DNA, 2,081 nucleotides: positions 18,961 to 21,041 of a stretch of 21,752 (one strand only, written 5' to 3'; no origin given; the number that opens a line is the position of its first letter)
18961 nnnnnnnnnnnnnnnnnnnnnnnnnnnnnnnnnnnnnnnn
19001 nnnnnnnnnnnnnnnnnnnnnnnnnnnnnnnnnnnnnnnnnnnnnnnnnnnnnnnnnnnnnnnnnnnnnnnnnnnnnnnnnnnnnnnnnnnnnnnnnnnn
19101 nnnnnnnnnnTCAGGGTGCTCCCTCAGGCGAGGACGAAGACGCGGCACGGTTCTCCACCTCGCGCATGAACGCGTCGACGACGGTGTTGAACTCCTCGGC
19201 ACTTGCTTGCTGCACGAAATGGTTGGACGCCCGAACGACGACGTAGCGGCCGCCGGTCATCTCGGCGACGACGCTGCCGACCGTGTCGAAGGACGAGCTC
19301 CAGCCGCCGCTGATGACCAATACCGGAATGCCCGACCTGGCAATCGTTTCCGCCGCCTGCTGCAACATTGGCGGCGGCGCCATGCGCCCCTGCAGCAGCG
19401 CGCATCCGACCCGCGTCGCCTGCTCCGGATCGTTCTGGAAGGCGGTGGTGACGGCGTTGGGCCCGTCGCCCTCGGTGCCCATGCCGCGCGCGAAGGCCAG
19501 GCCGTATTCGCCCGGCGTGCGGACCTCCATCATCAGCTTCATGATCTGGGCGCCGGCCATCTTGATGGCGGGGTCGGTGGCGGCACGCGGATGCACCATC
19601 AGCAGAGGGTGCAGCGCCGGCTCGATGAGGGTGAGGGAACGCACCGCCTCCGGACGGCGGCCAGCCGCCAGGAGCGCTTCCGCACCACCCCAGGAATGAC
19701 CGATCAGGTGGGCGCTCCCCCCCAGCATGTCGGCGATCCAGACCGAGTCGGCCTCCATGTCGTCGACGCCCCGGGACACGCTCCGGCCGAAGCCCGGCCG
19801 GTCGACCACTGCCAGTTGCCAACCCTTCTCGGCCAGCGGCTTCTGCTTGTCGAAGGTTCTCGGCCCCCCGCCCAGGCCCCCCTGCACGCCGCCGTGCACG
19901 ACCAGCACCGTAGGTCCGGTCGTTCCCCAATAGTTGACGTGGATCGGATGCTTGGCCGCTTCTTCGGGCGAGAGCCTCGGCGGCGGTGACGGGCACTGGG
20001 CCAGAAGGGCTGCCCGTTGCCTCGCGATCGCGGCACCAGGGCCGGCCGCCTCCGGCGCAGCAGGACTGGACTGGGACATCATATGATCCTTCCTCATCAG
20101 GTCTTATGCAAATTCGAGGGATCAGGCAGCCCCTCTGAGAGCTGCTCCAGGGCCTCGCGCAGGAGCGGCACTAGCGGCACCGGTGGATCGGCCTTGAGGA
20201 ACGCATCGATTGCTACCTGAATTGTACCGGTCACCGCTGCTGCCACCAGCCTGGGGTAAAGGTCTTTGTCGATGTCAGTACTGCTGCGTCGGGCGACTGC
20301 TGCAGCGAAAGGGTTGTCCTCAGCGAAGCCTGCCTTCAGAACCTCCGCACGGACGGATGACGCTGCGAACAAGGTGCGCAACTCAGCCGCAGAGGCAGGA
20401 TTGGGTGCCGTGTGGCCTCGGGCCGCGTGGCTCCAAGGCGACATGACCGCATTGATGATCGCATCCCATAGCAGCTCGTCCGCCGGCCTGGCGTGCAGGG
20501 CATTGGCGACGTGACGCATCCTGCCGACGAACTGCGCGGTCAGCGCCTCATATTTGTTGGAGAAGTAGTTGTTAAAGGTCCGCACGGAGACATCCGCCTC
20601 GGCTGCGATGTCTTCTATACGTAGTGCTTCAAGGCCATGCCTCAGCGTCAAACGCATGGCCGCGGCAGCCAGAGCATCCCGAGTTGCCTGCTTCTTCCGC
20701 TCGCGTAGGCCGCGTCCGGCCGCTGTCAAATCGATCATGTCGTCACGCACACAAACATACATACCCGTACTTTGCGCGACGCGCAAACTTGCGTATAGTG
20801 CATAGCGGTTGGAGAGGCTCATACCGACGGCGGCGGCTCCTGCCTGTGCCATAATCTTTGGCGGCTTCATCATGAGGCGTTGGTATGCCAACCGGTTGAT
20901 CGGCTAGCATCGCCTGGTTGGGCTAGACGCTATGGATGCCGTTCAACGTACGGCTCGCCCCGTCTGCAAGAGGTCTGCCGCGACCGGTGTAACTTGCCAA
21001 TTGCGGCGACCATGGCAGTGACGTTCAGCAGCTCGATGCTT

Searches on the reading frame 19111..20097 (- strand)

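Call 44: search_protein_families(library=pfam, proteins=[window:19111-20097:-])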
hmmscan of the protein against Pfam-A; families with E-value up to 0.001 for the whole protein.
window:19111-20097:- (328 aa): 3 families
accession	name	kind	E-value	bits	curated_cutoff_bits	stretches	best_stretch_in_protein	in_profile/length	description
PF00561.26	Abhydrolase_1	-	7.8e-16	58.9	25.8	1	62-168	1-103/245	alpha/beta hydrolase fold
PF12697.13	Abhydrolase_6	-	3.7e-13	51.1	26.3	1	64-304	1-215/217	Alpha/beta hydrolase family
PF12146.15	Hydrolase_4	-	1.5e-07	31.4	27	1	85-187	24-136/239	Serine aminopeptidase, S33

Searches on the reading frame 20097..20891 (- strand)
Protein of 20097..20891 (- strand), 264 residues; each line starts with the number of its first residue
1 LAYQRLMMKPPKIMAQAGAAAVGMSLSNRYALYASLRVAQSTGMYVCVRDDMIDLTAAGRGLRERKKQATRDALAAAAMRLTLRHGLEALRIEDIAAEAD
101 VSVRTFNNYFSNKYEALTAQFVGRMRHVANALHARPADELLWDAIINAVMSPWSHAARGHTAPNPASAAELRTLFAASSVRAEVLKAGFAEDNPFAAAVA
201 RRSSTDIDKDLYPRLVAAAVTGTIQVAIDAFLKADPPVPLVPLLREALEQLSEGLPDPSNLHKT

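Call 44: search_protein_families(library=pfam, proteins=[window:20097-20891:-])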
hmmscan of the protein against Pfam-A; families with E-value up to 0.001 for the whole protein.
window:20097-20891:- (264 aa): 2 families
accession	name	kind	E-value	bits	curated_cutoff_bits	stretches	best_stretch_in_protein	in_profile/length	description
PF17754.6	TetR_C_14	-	4e-11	43.3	22.7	1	160-256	18-112/112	MftR C-terminal domain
PF00440.29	TetR_N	-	6.6e-10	39.1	24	1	76-115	3-42/47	Bacterial regulatory proteins, tetR family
